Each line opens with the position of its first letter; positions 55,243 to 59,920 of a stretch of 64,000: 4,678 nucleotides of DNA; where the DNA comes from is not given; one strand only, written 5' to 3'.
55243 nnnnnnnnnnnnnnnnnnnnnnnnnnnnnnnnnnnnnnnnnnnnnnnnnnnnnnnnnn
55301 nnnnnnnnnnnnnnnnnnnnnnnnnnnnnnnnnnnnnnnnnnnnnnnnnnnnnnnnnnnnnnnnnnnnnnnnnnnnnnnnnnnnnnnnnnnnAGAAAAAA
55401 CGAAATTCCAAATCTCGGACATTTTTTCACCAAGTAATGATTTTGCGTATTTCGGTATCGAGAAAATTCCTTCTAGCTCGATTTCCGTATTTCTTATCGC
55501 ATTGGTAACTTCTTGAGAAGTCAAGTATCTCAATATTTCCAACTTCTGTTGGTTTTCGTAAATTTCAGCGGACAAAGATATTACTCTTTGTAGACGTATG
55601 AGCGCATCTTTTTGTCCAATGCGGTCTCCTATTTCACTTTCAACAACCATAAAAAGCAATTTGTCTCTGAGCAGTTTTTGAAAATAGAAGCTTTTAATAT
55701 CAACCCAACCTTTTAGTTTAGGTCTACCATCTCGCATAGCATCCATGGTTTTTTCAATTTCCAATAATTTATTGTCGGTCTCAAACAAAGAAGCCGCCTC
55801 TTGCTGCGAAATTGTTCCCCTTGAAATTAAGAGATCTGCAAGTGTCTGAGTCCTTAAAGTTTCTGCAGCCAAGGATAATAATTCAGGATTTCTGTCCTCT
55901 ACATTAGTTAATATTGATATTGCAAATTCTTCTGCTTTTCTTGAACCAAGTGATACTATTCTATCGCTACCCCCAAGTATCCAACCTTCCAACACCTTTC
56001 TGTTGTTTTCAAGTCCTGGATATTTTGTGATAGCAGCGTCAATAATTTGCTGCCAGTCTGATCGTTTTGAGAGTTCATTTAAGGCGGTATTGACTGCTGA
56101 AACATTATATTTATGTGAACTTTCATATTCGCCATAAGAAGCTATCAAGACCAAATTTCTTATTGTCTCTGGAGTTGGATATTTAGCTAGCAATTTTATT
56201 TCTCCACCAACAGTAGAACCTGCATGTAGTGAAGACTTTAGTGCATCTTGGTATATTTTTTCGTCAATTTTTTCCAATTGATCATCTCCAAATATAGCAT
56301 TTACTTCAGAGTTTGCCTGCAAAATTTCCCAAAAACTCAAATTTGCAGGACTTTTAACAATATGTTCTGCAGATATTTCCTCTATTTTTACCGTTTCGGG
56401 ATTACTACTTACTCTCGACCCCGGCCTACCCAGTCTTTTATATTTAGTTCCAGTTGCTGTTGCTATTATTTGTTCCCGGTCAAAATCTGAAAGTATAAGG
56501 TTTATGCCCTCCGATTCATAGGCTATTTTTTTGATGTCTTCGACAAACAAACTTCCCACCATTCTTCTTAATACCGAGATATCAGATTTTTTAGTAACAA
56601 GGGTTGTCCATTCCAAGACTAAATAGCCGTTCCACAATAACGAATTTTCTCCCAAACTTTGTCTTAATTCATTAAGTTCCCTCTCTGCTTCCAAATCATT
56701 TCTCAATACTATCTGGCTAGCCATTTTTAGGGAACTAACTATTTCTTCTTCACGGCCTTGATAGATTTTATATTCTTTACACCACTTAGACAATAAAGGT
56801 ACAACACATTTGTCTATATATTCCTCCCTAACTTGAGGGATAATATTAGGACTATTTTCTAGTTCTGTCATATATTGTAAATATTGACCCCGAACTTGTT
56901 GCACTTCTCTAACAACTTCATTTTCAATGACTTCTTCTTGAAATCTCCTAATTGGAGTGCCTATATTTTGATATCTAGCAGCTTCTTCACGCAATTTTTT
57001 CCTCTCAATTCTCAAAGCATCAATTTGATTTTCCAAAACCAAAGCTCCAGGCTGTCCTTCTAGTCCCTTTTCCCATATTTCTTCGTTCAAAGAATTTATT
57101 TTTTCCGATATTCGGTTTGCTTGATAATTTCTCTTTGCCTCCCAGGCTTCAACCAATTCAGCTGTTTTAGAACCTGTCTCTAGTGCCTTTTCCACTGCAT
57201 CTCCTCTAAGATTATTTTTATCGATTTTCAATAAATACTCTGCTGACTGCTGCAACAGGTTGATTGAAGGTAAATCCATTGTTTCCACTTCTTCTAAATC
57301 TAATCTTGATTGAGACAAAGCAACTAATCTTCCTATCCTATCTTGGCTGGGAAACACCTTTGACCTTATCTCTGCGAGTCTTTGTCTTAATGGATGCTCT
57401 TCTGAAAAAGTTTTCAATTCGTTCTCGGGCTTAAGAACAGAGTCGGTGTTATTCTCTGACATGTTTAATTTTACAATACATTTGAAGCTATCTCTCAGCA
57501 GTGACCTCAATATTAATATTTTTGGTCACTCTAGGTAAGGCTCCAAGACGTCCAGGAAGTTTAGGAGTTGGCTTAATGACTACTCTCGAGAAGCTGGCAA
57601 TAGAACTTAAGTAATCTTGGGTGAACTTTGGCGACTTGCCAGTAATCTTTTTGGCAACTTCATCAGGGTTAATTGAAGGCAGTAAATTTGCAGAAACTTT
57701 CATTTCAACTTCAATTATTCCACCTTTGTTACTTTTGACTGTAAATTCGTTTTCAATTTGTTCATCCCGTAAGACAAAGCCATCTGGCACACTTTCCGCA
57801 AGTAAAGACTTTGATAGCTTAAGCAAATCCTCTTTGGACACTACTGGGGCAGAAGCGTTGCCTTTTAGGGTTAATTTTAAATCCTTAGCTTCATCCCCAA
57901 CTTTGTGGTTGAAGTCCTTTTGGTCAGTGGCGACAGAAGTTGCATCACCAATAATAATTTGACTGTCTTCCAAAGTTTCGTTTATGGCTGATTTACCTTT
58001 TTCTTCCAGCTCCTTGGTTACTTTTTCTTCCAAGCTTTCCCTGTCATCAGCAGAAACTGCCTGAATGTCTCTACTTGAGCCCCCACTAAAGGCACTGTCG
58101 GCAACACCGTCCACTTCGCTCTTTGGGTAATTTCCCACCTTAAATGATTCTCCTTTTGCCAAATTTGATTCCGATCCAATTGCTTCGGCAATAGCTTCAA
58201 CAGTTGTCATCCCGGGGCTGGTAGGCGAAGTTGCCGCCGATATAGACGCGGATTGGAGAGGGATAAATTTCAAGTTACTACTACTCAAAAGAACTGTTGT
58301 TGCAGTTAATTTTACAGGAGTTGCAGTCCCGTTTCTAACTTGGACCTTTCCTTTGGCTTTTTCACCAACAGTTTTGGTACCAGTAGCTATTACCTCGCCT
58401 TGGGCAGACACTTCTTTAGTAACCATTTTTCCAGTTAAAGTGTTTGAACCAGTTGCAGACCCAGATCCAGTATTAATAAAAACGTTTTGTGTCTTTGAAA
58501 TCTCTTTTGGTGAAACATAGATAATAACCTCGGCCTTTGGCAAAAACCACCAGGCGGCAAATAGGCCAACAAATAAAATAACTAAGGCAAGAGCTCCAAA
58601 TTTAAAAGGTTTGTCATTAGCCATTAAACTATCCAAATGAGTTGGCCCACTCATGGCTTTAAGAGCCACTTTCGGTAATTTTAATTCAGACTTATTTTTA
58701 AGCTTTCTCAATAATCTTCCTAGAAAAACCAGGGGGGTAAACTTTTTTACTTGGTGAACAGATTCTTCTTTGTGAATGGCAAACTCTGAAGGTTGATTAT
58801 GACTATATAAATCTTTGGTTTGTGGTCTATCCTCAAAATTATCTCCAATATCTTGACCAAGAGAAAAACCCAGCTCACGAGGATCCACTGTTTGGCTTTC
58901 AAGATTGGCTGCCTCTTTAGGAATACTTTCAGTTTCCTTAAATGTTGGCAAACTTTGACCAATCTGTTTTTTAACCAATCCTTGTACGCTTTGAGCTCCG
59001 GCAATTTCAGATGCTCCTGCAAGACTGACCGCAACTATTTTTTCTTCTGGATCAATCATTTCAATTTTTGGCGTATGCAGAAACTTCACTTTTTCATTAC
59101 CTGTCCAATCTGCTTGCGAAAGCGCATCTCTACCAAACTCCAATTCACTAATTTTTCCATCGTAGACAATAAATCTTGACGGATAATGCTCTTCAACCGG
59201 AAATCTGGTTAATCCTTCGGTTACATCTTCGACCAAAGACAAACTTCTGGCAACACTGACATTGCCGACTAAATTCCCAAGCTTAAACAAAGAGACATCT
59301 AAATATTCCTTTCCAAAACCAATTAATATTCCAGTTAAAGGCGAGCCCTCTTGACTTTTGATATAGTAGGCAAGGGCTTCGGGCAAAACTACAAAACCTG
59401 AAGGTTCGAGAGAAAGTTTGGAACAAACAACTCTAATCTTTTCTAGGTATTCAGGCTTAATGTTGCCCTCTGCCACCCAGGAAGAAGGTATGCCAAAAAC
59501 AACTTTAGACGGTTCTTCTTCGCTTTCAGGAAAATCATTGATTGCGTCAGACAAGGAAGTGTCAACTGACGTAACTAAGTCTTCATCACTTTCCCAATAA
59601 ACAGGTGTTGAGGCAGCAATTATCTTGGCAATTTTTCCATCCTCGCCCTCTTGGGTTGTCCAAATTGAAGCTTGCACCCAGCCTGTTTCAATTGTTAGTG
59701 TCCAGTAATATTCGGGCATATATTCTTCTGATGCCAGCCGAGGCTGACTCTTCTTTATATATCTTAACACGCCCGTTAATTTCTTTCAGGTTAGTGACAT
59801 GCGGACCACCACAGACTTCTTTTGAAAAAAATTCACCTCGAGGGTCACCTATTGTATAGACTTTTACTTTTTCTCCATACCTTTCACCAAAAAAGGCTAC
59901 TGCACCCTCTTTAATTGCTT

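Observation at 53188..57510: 1440-aa cytoplasmic giant ORF with coiled-coil and helical-repeat character and no recognisable catalytic motif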

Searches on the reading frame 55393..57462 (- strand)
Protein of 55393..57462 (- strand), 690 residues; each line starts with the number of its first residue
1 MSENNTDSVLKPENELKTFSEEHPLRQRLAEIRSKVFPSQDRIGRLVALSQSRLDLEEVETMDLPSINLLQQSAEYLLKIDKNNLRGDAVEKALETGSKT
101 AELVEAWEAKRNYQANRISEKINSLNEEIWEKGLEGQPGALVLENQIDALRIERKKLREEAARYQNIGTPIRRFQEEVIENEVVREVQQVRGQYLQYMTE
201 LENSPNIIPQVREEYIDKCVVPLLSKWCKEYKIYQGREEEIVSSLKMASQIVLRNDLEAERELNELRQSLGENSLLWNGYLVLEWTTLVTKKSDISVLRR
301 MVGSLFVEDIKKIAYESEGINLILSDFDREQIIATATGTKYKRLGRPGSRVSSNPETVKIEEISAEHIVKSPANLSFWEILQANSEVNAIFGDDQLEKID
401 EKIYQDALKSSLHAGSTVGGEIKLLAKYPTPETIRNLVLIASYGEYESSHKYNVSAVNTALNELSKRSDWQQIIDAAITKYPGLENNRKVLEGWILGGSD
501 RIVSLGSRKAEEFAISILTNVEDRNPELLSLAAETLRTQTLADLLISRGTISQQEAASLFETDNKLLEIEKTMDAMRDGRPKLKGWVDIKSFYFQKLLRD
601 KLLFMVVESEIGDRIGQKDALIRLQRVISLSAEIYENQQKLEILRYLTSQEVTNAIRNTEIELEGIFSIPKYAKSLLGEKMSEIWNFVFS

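Call 57: predict_structure(alignment_id=A4)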
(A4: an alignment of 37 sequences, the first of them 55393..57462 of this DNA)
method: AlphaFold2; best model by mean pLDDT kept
length: 690 residues; sequences in the alignment: 37
mean_pLDDT: 85.1   pTM: 0.80
mean pLDDT of the five models: 85.1, 83.9, 83.5, 82.2, 82.0
residues with pLDDT >= 90: 355; 70-90: 235; 50-70: 66; < 50: 34
segments of 3 or more residues with pLDDT < 50: 1-19, 343-355
pLDDT, mean of each block of 10 residues (from residue 1): 42 42 89 95 94 71 66 86 87 88 86 92 93 81 92 93 88 92 94 95 89 92 85 73 87 82 83 64 79 88 95 93 91 85 47 61 87 89 93 93 93 74 93 94 65 80 94 97 93 68 66 93 88 92 96 96 95 83 71 94 94 91 96 95 93 92 92 88 87
secondary structure, 60 per line:
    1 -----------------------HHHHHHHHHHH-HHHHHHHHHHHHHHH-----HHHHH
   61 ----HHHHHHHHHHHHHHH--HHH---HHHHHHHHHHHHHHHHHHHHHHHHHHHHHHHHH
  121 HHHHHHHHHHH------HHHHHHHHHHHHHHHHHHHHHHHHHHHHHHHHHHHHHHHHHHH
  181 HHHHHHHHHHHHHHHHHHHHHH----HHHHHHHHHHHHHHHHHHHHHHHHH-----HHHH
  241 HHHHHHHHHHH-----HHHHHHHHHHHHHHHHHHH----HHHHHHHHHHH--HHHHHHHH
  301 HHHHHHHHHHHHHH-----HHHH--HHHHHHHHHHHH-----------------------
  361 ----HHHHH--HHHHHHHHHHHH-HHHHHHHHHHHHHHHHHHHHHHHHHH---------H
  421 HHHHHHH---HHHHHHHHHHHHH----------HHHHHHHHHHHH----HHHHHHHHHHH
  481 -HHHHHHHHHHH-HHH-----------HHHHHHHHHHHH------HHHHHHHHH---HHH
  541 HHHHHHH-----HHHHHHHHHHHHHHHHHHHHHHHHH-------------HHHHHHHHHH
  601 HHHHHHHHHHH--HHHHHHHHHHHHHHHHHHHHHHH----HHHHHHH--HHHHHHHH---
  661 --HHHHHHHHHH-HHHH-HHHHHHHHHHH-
elements in order (helices of 4 or more, strands of 3 or more residues): H24-34 H36-50 H56-60 H65-79 H88-131 H138-202 H207-231 H237-251 H257-275 H280-290 H293-314 H320-323 H326-337 H365-369 H372-383 H385-410 H420-427 H431-443 H454-465 H470-480 H482-492 H508-519 H526-534 H538-547 H553-577 H591-611 H614-636 H641-647 H650-657 H663-672 H674-677 H679-689

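Call 59: fold_search(model_id=the predicted structure, library=pdb)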
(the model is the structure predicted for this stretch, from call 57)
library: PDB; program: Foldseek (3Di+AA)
matches with E <= 10: 75; with E <= 0.001: 0
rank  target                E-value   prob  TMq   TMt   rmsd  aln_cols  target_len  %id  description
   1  4pjw_A                3.6e-01  0.15  0.12  0.11  32.8       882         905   10  crystal structure of human Stromal Antigen 2 (SA2) in complex with Sister Chromatid Cohesion protein 1 (Scc1), with bo (released 2014-08-27)
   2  9ep3_A                5.9e-01  0.14  0.12  0.10  34.9       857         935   11  Structure of the SA2/SCC1/WAPL complex (released 2025-10-01)
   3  8k4d_A                6.1e-01  0.14  0.13  0.11  34.6       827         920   12  Structure of the SA2/Scc1/CENP_U complex (released 2024-07-24)
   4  7zjs_A                7.3e-01  0.16  0.16  0.13  33.7       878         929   10  Structural basis of centromeric cohesion protection by SGO1 (released 2023-04-26)
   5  7zjs_C                9.0e-01  0.14  0.15  0.12  33.7       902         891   12  Structural basis of centromeric cohesion protection by SGO1 (released 2023-04-26)
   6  8pm6                  1.3e+00  0.06  0.09  0.07  35.7       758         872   12  Human bile salt export pump (BSEP) in complex with inhibitor GBM in nanodiscs (released 2023-11-22)
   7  1qz7_A                1.5e+00  0.11  0.13  0.15  27.0       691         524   10  Beta-catenin binding domain of Axin in complex with beta-catenin (released 2003-11-18)
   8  4p1a_A                1.7e+00  0.08  0.09  0.12  29.0       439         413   10  Thallium-bound inward-facing state of the glutamate transporter homologue GltPh (released 2014-06-04)
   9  9hmv_A                1.9e+00  0.10  0.15  0.12  35.5       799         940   11  Cryo-EM structure of SA2-SCC1 complex at 2.9 angstrom (released 2025-09-03)
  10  6qnx_A                2.1e+00  0.06  0.12  0.10  32.6       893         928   11  Structure of the SA2/SCC1/CTCF complex (released 2020-01-22)
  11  8j07_m7               2.3e+00  0.13  0.17  0.19  25.3       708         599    9  96nm repeat of human respiratory doublet microtubule and associated axonemal complexes (released 2023-07-26)
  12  2z6g                  2.4e+00  0.10  0.14  0.16  23.1       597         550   10  Crystal Structure of a Full-Length Zebrafish Beta-Catenin (released 2008-02-12)
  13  1i7x_C                2.4e+00  0.08  0.12  0.14  26.1       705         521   11  BETA-CATENIN/E-CADHERIN COMPLEX (released 2001-05-16)
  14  4p19_B                2.6e+00  0.07  0.09  0.13  29.0       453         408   11  Closed, apo inward-facing state of the glutamate transporter homologue GltPh (released 2014-06-04)
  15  3ifq_B                2.7e+00  0.12  0.15  0.18  24.3       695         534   10  Interction of plakoglobin and beta-catenin with desmosomal cadherins (released 2009-09-15)
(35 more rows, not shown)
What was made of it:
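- On HEAT/ARM helical-repeat proteins: Foldseek hits to SA2, beta-catenin and karyopherins have E>0.3 and probability below 0.2 (call 59).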

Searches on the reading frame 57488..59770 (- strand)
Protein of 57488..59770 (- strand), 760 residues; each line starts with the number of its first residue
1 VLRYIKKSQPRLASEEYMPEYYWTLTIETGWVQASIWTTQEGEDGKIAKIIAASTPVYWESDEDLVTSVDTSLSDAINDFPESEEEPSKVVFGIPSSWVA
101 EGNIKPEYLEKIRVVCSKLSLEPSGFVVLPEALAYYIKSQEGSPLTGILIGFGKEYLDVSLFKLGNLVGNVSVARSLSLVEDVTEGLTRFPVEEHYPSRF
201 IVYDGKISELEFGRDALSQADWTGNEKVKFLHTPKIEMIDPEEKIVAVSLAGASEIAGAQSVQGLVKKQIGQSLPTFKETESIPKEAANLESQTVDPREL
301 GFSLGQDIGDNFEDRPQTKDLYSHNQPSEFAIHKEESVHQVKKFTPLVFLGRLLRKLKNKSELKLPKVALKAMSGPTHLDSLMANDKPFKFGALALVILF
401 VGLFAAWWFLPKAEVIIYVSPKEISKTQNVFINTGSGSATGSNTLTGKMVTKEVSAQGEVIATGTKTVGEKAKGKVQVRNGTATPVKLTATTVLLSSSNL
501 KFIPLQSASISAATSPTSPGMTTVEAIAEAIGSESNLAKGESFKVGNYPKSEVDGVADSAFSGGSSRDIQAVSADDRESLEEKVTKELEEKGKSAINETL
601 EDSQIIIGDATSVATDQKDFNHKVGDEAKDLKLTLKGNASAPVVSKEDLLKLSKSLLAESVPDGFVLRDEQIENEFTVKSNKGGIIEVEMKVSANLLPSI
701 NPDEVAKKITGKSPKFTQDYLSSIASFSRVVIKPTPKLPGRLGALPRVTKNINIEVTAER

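Call 8: search_protein_families(library=pfam, proteins=[window:57488-59770:-], max_evalue=0.01)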
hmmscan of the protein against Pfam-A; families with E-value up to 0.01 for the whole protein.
window:57488-59770:- (760 aa): 0 families

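Call 14: search_protein_families(library=phrogs, proteins=[window:57488-59770:-], max_evalue=0.1)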
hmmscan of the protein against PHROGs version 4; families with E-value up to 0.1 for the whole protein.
window:57488-59770:- (760 aa): 0 families

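Call 15: search_protein_families(library=padloc, proteins=[window:57488-59770:-], max_evalue=0.1)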
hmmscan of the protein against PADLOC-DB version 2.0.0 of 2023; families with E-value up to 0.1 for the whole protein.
window:57488-59770:- (760 aa): 0 families

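Call 75: find_related_loci(query=window:57491-59719:-, collection=metagenome_contigs, flank=10000)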
Query window:57491-59719:- (743 aa) in metagenome_contigs; peptide patterns used: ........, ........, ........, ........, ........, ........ (x = any residue, [..] = any of these).
100 stretches matched a pattern; 2 encode a relative of the query (tblastn E <= 1e-3); 2 distinct loci.
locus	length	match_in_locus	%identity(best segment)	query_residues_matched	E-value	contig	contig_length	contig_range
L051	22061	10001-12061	41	3-742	5e-162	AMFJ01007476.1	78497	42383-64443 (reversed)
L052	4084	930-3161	41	3-743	6e-163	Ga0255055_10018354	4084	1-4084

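Call 86: search_solved_structures(query=window:57491-59719:-, max_evalue=1)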
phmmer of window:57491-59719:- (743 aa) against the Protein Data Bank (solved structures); distinct sequences matched with E-value up to 1: 0.

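Call 95: search_protein_families(library=pfam, proteins=[window:57491-59719:-, L051:9941-12061:+, L052:876-3161:+], max_evalue=5)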
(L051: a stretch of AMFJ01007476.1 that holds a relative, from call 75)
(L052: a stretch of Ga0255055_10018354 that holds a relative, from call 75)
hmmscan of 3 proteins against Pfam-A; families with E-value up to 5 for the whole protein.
window:57491-59719:- (743 aa): 1 family
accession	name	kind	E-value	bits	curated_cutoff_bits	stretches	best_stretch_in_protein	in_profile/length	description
PF04865.19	Baseplate_J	-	0.031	14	21.1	1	451-548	19-110/255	Baseplate J-like protein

L051:9941-12061:+ (707 aa): 1 family
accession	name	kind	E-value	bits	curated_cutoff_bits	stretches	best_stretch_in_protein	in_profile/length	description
PF01770.24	Folate_carrier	-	0.11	11.7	27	1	342-397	153-194/412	Reduced folate carrier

L052:876-3161:+ (762 aa): 3 families
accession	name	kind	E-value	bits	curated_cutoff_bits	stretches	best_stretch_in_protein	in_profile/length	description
PF04865.19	Baseplate_J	-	8.7e-06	25.7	21.1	1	472-569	20-113/255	Baseplate J-like protein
PF01335.27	DED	-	0.13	12.9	35.9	0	71-113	24-66/82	Death effector domain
PF12911.12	OppC_N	-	0.93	9.9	23.9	1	389-414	14-39/53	N-terminal TM domain of oligopeptide transport permease C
